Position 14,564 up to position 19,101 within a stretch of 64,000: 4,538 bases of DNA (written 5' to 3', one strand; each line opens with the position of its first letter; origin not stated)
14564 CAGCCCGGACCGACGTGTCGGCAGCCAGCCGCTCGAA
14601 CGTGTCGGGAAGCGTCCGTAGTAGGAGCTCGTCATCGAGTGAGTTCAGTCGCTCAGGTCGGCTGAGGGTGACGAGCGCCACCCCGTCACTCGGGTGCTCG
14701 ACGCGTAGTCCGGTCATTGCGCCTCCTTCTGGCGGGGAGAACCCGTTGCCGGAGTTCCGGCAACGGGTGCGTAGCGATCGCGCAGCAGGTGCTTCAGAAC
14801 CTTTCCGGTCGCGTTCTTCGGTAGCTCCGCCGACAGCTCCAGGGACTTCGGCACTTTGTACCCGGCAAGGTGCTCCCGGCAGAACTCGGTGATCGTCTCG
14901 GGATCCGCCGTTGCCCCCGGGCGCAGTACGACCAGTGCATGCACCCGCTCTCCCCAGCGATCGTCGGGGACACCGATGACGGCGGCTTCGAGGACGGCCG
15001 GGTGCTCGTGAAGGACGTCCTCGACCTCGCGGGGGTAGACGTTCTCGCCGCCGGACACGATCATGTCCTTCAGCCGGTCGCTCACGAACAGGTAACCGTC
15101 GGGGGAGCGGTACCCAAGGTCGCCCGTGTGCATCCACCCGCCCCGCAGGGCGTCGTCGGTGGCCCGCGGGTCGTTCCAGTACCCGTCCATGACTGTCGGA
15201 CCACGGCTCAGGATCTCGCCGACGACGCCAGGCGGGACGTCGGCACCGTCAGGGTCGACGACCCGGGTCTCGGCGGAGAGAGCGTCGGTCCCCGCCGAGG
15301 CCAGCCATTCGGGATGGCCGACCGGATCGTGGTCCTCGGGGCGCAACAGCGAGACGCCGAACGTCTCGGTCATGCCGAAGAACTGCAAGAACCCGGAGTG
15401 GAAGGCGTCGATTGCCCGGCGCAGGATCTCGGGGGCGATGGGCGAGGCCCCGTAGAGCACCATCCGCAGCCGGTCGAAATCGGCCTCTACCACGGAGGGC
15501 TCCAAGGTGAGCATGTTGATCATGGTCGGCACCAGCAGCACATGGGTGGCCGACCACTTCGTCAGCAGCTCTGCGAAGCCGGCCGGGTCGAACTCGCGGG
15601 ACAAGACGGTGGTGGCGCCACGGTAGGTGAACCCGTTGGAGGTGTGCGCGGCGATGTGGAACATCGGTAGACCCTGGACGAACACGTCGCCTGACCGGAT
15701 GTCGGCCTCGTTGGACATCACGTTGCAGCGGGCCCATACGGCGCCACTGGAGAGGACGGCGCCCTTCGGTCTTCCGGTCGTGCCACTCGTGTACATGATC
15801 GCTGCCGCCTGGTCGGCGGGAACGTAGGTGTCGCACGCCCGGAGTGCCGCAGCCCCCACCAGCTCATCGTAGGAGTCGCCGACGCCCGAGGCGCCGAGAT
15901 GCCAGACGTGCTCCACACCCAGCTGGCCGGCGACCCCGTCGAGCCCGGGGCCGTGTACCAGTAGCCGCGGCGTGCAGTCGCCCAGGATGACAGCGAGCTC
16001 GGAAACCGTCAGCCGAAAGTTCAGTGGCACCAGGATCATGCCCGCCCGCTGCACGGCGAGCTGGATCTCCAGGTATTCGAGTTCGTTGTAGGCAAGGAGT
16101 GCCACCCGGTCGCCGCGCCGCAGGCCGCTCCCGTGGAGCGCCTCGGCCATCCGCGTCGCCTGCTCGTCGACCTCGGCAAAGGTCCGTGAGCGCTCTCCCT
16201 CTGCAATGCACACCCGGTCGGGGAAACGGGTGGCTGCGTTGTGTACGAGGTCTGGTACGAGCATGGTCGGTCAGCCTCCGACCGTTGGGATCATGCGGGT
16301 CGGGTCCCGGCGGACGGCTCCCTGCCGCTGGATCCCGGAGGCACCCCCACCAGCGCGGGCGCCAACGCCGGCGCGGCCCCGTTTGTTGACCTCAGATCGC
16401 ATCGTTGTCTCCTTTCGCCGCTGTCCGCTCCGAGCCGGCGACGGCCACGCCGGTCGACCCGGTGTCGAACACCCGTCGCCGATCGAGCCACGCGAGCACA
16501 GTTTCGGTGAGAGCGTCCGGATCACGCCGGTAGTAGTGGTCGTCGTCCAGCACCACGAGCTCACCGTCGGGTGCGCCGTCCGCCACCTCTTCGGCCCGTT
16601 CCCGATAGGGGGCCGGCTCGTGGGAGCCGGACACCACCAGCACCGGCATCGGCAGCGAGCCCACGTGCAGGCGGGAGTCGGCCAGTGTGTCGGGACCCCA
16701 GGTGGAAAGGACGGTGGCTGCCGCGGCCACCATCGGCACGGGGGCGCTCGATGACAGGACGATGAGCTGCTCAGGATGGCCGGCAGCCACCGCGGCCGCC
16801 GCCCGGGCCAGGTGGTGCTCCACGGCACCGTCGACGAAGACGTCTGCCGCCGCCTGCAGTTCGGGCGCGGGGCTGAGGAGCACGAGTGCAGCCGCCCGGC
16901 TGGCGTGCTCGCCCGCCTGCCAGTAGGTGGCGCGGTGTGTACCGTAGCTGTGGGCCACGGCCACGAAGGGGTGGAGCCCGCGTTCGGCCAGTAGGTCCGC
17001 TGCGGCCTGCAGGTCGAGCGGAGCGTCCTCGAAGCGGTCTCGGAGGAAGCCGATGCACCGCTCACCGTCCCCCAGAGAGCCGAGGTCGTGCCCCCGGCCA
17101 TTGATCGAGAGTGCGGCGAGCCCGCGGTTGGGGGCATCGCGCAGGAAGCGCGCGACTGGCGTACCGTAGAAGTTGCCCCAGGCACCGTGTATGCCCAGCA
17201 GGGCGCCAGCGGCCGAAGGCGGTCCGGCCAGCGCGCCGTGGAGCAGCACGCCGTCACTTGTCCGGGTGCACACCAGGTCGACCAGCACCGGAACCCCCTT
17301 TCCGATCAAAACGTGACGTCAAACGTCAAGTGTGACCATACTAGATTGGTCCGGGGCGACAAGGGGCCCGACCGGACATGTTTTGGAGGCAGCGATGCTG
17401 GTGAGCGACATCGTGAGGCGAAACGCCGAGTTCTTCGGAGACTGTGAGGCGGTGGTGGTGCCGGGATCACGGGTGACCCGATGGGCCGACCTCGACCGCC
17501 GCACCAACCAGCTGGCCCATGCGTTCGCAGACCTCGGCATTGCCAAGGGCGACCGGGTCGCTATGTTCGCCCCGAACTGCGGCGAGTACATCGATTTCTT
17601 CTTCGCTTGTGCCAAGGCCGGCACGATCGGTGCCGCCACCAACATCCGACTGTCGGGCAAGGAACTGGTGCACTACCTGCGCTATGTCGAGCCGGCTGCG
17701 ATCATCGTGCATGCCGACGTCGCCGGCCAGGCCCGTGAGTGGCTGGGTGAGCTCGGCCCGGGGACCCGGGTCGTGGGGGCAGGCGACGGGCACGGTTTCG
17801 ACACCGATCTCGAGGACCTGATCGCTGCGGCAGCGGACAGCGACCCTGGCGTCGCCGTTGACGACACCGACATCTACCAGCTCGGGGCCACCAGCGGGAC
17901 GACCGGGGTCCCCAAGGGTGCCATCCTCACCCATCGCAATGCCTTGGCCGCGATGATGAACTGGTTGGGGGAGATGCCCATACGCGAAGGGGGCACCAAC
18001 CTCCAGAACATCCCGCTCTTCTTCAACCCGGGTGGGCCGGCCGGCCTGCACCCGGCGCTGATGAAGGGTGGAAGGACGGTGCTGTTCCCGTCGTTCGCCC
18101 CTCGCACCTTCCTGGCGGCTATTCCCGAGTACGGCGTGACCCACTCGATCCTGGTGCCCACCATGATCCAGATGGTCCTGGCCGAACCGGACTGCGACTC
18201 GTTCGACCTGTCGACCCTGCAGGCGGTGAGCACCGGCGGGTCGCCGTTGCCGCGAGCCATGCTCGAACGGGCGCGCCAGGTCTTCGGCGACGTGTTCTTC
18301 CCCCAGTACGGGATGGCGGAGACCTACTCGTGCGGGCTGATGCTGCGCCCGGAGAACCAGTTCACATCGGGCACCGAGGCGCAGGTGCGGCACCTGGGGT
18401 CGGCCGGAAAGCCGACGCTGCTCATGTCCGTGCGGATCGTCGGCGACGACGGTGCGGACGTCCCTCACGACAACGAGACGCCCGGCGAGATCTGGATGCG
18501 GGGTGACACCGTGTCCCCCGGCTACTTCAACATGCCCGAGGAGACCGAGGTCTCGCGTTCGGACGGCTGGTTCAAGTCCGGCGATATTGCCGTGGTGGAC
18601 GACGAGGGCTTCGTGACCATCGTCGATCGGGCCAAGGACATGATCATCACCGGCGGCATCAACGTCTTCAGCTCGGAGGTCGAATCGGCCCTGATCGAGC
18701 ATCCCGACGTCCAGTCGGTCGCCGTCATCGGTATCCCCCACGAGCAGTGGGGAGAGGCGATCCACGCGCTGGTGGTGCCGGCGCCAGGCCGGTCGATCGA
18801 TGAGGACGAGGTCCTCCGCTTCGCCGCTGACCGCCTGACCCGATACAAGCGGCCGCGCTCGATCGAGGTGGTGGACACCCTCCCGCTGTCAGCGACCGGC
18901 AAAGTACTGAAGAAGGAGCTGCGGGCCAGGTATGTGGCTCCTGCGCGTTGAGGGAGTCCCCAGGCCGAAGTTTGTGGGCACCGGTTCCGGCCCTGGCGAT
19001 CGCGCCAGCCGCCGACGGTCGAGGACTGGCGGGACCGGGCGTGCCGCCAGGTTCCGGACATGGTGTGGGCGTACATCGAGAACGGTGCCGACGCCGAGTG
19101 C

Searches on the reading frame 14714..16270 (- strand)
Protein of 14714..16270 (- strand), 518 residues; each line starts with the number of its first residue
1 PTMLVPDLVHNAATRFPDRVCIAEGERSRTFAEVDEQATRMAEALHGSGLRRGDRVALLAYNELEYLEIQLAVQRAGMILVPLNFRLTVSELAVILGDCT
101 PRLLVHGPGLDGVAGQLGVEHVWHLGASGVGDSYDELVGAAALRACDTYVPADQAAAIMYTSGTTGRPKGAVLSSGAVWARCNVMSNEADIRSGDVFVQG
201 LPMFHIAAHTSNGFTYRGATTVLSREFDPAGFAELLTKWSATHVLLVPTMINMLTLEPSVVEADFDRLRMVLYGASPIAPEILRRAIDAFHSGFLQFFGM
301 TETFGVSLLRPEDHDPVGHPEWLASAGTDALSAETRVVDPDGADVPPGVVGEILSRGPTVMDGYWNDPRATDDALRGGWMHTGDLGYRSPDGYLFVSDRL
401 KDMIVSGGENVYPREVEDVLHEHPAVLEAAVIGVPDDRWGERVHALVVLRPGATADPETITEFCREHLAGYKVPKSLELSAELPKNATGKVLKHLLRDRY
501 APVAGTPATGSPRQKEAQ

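Call 51: search_protein_families(library=pfam, proteins=[window:14714-16270:-], max_evalue=0.00001)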
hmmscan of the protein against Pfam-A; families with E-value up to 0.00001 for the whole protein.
window:14714-16270:- (518 aa): 2 families
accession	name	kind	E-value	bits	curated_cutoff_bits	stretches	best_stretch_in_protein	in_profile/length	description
PF00501.34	AMP-binding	-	1.3e-79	268.2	29.9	1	11-365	3-384/384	AMP-binding enzyme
PF13193.12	AMP-binding_C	-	6.2e-22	78.8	24.5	1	415-490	1-76/76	AMP-binding enzyme C-terminal domain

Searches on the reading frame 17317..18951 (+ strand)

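Call 51: search_protein_families(library=pfam, proteins=[window:17317-18951:+], max_evalue=0.00001)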
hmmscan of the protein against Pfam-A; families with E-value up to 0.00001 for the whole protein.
window:17317-18951:+ (544 aa): 2 families
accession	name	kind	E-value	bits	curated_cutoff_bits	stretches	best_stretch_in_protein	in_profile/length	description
PF00501.34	AMP-binding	-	1.1e-69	235.6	29.9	1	34-404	2-384/384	AMP-binding enzyme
PF13193.12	AMP-binding_C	-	1.5e-21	77.5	24.5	1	454-529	1-76/76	AMP-binding enzyme C-terminal domain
